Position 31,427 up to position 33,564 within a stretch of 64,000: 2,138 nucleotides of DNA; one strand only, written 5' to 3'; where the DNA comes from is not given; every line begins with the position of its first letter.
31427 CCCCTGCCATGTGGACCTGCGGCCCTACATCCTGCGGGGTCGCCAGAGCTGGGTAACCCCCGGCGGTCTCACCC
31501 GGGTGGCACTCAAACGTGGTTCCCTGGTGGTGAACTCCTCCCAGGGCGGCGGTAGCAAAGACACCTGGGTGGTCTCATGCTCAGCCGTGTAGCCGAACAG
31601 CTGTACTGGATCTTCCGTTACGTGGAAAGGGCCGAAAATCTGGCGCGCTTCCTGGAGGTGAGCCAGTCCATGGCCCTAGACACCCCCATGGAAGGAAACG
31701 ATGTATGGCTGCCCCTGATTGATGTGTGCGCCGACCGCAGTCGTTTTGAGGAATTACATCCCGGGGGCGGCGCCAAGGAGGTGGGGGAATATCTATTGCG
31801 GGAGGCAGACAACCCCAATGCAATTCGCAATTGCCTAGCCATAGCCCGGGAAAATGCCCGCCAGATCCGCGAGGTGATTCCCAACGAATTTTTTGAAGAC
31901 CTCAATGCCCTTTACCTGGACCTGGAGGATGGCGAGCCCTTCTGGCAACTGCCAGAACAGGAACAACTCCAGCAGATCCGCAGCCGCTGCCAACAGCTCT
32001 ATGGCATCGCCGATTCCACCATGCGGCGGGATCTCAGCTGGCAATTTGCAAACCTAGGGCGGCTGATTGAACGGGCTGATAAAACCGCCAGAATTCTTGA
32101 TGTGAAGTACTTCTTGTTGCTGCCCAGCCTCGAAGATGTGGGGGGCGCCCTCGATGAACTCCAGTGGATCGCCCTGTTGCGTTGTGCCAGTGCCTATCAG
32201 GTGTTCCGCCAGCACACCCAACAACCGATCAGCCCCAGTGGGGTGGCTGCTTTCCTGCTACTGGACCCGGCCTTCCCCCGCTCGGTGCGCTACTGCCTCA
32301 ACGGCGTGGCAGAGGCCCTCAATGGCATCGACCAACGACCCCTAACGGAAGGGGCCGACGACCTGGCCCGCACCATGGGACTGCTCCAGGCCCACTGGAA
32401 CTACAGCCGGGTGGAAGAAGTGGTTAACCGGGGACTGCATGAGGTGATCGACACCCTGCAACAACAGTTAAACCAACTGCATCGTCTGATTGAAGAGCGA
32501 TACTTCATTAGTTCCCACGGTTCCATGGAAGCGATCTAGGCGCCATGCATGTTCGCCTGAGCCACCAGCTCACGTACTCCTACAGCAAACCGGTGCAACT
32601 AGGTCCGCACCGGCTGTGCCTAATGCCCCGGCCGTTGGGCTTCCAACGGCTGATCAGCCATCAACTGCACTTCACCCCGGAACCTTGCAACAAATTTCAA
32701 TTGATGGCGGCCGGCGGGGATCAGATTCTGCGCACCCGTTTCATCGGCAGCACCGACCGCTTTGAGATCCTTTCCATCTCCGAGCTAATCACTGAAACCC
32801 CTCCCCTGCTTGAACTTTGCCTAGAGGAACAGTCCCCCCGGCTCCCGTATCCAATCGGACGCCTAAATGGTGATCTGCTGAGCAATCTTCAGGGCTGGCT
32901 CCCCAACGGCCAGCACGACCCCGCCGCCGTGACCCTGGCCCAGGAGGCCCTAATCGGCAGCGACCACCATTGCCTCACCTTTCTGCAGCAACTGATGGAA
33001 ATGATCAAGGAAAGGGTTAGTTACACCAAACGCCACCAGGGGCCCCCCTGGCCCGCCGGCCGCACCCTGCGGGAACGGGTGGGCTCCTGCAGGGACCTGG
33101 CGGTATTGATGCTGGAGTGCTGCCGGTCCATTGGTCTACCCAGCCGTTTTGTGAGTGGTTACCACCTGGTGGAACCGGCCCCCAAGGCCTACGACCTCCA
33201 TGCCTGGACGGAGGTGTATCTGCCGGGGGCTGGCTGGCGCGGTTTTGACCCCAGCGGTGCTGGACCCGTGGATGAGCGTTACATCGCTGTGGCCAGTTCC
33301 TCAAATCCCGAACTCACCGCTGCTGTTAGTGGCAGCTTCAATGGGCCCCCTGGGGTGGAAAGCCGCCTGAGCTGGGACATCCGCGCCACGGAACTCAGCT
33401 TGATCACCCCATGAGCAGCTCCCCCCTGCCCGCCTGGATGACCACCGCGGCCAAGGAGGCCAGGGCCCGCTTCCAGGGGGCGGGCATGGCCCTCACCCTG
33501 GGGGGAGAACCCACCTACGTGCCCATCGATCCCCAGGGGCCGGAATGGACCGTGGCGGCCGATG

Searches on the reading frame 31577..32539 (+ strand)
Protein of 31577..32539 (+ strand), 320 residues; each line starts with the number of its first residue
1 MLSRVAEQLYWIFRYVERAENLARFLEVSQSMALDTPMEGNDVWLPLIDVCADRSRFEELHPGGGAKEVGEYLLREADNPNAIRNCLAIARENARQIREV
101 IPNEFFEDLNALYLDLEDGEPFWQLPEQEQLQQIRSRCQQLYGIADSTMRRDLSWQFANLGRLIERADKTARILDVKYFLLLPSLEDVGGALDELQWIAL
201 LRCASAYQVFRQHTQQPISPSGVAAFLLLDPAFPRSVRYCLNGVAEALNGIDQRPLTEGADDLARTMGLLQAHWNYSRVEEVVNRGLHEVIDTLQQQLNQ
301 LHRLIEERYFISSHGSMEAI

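Call 34: search_protein_families(library=pfam, proteins=[window:31577-32539:+], max_evalue=0.0001)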
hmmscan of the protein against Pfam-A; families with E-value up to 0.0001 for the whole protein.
window:31577-32539:+ (320 aa): 1 family
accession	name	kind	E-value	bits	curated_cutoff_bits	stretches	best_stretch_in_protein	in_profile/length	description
PF04168.17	Alpha-E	-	6.1e-93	312.2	20.8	1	1-310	1-294/294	A predicted alpha-helical domain with a conserved ER motif.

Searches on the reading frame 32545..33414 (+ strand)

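Call 34: search_protein_families(library=pfam, proteins=[window:32545-33414:+], max_evalue=0.0001)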
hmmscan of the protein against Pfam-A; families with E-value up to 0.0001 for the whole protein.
window:32545-33414:+ (289 aa): 2 families
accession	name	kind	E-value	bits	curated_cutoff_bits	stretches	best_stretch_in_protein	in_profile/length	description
PF01841.26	Transglut_core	-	5.2e-20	72.2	23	1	139-236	10-108/108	Transglutaminase-like superfamily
PF08379.15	Bact_transglu_N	-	1.1e-14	55.3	27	1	4-79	2-77/80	Bacterial transglutaminase-like N-terminal region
